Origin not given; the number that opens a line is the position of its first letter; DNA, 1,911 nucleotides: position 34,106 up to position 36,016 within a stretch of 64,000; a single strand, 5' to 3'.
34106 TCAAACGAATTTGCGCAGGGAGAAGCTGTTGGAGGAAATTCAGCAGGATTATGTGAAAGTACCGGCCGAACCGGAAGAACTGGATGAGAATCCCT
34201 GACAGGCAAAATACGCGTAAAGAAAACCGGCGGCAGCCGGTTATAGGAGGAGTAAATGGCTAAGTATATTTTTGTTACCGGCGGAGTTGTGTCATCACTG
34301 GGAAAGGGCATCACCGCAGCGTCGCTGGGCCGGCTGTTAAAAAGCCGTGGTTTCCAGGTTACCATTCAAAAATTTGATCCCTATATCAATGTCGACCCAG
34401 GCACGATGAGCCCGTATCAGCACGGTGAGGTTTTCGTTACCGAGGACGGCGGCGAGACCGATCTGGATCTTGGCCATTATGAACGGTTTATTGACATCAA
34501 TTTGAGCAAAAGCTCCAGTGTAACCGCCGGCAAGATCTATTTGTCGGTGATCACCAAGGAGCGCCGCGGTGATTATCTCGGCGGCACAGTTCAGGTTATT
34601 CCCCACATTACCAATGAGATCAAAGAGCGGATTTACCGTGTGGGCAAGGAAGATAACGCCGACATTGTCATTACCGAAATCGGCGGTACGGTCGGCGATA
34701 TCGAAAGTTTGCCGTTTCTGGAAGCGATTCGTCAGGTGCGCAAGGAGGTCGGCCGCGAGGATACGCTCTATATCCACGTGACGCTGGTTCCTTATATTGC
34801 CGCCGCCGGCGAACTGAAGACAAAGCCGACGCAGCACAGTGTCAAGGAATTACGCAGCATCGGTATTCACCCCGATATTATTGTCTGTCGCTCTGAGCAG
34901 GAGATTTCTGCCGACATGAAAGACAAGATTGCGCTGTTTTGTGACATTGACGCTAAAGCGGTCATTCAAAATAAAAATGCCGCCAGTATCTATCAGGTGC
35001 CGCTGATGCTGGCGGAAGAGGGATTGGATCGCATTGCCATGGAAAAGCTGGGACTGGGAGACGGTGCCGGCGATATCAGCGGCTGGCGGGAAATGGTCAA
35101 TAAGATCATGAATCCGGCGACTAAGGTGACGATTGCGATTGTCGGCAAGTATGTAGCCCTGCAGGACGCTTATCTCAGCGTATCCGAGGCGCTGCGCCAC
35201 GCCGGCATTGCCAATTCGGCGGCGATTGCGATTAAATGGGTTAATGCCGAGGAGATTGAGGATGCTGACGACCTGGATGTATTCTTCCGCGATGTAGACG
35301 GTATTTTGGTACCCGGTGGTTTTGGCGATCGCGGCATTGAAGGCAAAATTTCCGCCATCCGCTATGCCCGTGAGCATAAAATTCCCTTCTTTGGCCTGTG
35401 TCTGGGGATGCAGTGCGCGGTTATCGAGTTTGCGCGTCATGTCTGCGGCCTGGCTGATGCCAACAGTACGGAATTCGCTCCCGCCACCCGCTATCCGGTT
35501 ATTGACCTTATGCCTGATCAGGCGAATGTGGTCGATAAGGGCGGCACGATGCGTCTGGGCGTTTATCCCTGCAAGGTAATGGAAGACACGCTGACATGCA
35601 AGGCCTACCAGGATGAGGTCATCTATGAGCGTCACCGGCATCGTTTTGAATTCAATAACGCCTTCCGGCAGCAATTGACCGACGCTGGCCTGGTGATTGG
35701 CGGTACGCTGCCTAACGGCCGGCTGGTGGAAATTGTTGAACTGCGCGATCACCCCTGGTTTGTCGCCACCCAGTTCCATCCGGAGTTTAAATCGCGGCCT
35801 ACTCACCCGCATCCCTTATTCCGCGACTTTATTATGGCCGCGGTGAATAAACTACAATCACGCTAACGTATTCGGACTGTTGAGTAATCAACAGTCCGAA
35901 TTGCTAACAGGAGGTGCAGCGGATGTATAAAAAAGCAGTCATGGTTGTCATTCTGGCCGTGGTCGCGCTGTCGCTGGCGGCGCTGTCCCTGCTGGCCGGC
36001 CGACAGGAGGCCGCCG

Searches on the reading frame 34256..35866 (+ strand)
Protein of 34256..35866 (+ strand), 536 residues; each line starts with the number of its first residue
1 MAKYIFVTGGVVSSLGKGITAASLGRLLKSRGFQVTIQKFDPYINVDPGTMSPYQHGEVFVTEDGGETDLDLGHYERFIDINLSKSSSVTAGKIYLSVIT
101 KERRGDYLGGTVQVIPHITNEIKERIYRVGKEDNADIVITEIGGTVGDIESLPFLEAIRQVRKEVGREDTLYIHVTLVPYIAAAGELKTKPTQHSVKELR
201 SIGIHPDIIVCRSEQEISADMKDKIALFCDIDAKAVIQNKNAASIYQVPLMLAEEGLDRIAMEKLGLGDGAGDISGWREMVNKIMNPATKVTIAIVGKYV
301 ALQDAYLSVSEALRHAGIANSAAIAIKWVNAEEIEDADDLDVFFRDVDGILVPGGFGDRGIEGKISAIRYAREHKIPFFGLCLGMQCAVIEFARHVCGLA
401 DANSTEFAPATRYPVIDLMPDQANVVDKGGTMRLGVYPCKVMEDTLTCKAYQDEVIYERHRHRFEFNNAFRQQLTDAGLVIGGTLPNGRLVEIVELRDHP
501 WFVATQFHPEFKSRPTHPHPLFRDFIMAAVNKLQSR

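Call 17: find_related_loci(query=window:34256-35866:+, collection=genome_contigs, flank=10000)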
Query window:34256-35866:+ (536 aa) in genome_contigs; peptide patterns used: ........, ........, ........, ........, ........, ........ (x = any residue, [..] = any of these).
600 stretches matched a pattern (row limit reached: there are more); 599 encode a relative of the query (tblastn E <= 1e-3); the best 80 are kept; 80 distinct loci.
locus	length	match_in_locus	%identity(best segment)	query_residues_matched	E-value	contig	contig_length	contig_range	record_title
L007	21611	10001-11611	80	1-536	0e+0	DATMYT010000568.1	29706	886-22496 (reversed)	MAG TPA_asm: Negativicutes bacterium isolate SMAG_U13155 k141_88380, whole genome shotgun sequence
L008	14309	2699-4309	78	1-536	0e+0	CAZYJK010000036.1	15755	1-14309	MAG TPA_asm: uncultured Veillonellaceae bacterium isolate binchicken_co280_225 genome assembly, contig: NODE_1345_length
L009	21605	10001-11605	78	1-531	0e+0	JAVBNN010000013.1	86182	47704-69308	MAG: Acidaminococcales bacterium isolate EPI_MAG_00082 c_000004902188, whole genome shotgun sequence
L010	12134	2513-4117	75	1-532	0e+0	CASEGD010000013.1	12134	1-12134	uncultured Phascolarctobacterium sp. isolate O65_L3_319319_idba_bin.57 genome assembly, contig: O65_L3_319319_idba_bin.5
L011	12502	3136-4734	72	1-532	0e+0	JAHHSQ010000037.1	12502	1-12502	MAG: Pectinatus sp. isolate MAG060 MAG060_37, whole genome shotgun sequence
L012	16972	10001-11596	72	1-530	0e+0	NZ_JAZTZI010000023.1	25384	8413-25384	MAG: Anaerovibrio sp. isolate T1900045324_YK20190013.MAGScoT_cleanbin_000015 SGB_6413_k141_2231566, whole genome shotgun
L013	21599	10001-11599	71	1-532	0e+0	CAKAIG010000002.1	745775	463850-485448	MAG TPA_asm: uncultured Mitsuokella sp. isolate DRR214961_bin.10_metaWRAP_v1.1_MAG genome assembly, contig: BNJU01002034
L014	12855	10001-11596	74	2-530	0e+0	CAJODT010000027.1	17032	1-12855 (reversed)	uncultured Succiniclasticum sp. isolate Red_deer_1_mag_73 genome assembly, contig: scaffold_3878, whole genome shotgun s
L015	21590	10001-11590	71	2-530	0e+0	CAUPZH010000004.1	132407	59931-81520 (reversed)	MAG TPA_asm: uncultured Veillonella sp. isolate ERR9969078_bin.10_MetaWRAP_v1.3_MAG genome assembly, contig: ERZ21616119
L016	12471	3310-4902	70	2-531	0e+0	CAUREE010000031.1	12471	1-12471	MAG TPA_asm: uncultured Veillonella sp. isolate ERR9969015_bin.10_MetaWRAP_v1.3_MAG genome assembly, contig: ERZ21615735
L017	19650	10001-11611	72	1-530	0e+0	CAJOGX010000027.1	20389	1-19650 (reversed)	uncultured Selenomonadaceae bacterium isolate Sheep_2_mag_71 genome assembly, contig: scaffold_2389, whole genome shotgu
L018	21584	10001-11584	70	2-530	0e+0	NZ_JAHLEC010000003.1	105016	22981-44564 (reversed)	Clostridium psychrophilum strain DSM 14207 contig00003, whole genome shotgun sequence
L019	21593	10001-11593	72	1-530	0e+0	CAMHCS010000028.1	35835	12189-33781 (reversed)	MAG: uncultured Selenomonadales bacterium isolate SRR11784291_bin.32_metaWRAP_v1.3_MAG genome assembly, contig: ERZ12202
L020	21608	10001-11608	69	1-536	0e+0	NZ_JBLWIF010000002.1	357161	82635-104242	Tepidibacillus sp. LV47 NODE_2_length_357161_cov_221.044824, whole genome shotgun sequence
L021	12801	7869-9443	71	3-529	0e+0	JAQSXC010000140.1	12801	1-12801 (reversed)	MAG: Eubacterium sp. isolate L_E1_T20_A_bin.111 scaffold_8878, whole genome shotgun sequence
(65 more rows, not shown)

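Call 84: list_cluster_members(proteins=[L134:1025-2314:-, L119:4758-6191:-, window:34256-35866:+, window:41691-45059:+])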
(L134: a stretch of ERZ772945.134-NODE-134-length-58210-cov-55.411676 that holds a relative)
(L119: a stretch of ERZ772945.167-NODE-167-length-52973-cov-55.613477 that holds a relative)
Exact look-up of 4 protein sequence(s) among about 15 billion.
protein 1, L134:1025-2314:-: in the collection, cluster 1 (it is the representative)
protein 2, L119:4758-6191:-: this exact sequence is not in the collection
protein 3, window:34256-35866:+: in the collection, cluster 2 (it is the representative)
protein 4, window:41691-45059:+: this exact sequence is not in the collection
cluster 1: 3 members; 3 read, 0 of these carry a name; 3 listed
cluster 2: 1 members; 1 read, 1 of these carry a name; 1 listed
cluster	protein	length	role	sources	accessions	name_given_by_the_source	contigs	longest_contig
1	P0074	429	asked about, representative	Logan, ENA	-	-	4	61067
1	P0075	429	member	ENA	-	-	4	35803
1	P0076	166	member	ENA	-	-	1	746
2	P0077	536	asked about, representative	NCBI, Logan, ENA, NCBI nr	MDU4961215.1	MAG: CTP synthase [Sporomusaceae bacterium] | CTP synthase [Sporomusaceae bacterium]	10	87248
